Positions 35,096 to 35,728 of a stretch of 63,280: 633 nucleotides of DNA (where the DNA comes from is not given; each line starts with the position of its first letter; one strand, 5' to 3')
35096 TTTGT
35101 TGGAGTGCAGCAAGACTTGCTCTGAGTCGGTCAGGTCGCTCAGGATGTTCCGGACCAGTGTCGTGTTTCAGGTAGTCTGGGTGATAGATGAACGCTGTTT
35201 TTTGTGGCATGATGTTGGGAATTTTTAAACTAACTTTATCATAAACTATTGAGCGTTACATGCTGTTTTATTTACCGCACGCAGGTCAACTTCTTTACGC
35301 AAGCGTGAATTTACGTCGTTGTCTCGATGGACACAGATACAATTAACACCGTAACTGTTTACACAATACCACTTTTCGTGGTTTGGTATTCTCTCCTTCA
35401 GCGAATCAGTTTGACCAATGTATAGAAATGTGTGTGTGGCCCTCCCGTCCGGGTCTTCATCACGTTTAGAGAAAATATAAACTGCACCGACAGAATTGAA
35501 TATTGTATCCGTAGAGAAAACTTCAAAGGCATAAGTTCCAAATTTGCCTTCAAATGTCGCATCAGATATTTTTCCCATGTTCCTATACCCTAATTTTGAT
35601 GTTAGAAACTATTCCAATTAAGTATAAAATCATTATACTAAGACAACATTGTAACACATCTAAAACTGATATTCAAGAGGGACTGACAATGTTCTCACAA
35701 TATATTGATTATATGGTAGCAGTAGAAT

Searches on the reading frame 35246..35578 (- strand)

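Call 3: search_protein_families(library=pfam, proteins=[window:35246-35578:-], max_evalue=0.01)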
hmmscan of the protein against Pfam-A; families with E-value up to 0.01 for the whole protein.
window:35246-35578:- (110 aa): 0 families

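Call 27: search_protein_families(library=padloc, proteins=[window:35246-35578:-], max_evalue=0.01)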
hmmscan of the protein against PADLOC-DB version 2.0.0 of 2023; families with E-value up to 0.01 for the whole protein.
window:35246-35578:- (110 aa): 2 families
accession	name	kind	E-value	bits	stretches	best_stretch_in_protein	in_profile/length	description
PDLC04923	PDC-S14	-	0.00047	17.3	1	32-69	72-106/320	-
PDLC04925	PDC-S14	-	0.00085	16.4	1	29-73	62-98/301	-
